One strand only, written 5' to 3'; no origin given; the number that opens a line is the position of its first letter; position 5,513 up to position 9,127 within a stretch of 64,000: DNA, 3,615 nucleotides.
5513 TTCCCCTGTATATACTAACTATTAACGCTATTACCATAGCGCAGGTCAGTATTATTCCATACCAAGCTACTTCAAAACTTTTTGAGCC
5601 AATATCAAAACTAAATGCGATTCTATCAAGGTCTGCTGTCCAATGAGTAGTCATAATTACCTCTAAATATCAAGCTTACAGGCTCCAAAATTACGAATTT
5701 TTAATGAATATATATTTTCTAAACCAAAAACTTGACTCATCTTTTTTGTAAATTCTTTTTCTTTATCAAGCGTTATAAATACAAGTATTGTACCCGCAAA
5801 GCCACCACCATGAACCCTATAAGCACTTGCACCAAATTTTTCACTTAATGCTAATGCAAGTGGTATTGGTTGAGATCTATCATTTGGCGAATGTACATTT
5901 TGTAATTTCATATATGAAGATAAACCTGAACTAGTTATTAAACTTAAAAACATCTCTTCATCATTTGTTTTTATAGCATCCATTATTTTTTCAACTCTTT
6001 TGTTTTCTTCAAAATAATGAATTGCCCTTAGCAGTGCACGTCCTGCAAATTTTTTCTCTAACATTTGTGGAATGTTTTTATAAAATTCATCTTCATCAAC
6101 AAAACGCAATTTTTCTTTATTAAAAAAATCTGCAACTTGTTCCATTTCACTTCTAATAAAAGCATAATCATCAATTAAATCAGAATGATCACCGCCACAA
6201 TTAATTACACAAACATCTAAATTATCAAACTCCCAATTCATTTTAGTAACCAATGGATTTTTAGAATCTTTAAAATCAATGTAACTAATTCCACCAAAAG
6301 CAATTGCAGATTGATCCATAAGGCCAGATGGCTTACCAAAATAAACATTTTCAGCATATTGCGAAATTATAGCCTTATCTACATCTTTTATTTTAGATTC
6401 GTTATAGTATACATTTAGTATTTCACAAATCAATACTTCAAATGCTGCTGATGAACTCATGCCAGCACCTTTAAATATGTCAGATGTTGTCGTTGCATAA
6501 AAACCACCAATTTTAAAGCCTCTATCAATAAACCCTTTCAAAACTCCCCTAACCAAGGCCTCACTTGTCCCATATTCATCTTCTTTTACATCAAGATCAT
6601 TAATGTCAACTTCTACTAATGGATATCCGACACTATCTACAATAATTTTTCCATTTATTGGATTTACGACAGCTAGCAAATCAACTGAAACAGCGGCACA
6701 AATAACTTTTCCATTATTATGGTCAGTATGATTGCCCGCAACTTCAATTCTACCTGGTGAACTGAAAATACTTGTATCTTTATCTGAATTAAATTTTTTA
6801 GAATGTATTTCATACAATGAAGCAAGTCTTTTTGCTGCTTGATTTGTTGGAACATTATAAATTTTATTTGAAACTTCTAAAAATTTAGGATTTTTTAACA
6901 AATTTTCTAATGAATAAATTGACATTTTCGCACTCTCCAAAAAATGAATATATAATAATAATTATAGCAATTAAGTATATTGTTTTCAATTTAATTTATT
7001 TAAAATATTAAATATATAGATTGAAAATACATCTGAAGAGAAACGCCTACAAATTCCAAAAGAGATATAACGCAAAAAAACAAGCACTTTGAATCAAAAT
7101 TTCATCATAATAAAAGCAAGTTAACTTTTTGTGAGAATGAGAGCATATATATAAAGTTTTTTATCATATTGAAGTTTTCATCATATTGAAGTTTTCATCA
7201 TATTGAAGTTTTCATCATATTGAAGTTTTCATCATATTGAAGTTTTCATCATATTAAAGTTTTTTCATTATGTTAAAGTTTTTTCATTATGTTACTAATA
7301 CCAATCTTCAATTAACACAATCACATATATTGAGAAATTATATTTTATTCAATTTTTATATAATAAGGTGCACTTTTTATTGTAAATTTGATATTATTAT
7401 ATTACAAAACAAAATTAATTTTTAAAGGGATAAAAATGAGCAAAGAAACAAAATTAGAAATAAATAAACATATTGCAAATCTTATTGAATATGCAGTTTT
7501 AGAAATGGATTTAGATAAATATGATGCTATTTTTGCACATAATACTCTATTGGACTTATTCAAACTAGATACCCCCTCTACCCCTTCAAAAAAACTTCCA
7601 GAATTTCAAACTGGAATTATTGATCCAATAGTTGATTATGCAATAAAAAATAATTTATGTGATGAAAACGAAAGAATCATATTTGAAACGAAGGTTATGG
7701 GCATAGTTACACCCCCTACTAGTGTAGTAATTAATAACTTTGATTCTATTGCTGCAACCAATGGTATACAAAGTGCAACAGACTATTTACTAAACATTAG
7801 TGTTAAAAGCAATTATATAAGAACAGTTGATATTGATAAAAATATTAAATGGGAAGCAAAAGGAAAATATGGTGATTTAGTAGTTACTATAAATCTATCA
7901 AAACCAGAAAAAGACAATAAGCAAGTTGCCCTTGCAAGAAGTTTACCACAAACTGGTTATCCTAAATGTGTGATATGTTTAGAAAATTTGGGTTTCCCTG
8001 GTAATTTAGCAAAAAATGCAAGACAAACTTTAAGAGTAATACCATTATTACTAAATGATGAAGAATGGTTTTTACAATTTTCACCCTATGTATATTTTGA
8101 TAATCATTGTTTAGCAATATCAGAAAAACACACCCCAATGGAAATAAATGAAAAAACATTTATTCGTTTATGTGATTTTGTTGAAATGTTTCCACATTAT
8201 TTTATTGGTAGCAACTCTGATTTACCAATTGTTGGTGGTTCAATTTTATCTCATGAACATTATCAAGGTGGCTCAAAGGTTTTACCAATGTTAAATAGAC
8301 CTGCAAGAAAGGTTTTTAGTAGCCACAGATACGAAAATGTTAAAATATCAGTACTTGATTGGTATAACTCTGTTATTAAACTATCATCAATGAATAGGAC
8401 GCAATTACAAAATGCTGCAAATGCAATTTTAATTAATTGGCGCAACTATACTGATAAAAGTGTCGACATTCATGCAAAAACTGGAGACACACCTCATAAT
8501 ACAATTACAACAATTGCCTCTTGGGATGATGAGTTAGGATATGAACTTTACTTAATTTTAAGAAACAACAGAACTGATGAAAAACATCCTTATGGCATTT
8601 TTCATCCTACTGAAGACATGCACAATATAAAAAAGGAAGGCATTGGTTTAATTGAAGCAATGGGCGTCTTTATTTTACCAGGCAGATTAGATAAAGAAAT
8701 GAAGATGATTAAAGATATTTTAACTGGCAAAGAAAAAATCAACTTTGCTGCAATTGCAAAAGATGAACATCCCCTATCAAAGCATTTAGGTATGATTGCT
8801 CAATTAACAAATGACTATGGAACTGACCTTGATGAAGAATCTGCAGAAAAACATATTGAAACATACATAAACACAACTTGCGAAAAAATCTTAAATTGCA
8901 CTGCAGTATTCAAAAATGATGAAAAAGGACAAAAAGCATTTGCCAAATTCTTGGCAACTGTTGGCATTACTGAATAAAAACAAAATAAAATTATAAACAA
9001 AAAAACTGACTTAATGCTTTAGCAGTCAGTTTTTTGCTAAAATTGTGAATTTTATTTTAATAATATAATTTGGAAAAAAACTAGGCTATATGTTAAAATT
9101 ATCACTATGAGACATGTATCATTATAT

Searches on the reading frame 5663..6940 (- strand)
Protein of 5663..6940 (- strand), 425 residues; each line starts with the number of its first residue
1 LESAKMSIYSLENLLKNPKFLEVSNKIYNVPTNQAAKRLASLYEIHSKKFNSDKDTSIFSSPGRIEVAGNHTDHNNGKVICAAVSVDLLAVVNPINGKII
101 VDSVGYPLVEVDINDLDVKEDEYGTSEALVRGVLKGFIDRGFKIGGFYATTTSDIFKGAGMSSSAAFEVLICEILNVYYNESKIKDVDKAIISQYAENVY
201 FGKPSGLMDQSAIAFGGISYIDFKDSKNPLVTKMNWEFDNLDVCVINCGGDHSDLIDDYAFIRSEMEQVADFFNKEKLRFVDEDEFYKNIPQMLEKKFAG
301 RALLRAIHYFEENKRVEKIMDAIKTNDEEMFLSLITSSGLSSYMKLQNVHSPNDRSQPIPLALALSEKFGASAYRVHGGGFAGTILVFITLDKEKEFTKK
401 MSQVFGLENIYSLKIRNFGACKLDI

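Call 69: search_protein_families(library=pfam, proteins=[window:5663-6940:-], max_evalue=0.0001)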
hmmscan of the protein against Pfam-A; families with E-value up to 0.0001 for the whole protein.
window:5663-6940:- (425 aa): 2 families
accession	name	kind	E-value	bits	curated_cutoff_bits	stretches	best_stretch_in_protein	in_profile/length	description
PF10509.15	GalKase_gal_bdg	-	5.2e-14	52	23.1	1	46-94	3-49/49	Galactokinase galactose-binding signature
PF00288.32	GHMP_kinases_N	-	3.7e-13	49.9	22.3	1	129-217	2-87/87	GHMP kinases N terminal domain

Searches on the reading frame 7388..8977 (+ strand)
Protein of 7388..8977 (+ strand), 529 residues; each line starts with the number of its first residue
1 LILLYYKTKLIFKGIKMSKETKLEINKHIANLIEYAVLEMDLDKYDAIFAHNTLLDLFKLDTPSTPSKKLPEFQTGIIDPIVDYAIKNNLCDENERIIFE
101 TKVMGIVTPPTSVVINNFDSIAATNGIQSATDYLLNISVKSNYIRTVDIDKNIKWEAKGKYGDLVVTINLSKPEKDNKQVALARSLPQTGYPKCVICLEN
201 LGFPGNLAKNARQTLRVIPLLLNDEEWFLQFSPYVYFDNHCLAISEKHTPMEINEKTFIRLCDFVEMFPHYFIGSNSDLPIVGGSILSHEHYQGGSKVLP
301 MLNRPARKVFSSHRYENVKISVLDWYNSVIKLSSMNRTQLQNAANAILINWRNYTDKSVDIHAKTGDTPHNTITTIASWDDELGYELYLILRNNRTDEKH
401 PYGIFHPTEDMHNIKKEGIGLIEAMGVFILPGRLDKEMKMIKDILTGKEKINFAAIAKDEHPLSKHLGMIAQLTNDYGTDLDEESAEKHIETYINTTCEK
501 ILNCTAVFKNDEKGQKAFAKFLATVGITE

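Call 69: search_protein_families(library=pfam, proteins=[window:7388-8977:+], max_evalue=0.0001)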
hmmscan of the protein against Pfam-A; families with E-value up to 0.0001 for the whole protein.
window:7388-8977:+ (529 aa): 2 families
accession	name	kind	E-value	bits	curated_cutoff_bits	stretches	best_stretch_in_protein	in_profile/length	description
PF01087.27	GalP_UDP_transf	-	9.4e-19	69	22.1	1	83-250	34-184/184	Galactose-1-phosphate uridyl transferase, N-terminal domain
PF02744.22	GalP_UDP_tr_C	-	1.3e-08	35.2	29.2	1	266-439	3-146/165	Galactose-1-phosphate uridyl transferase, C-terminal domain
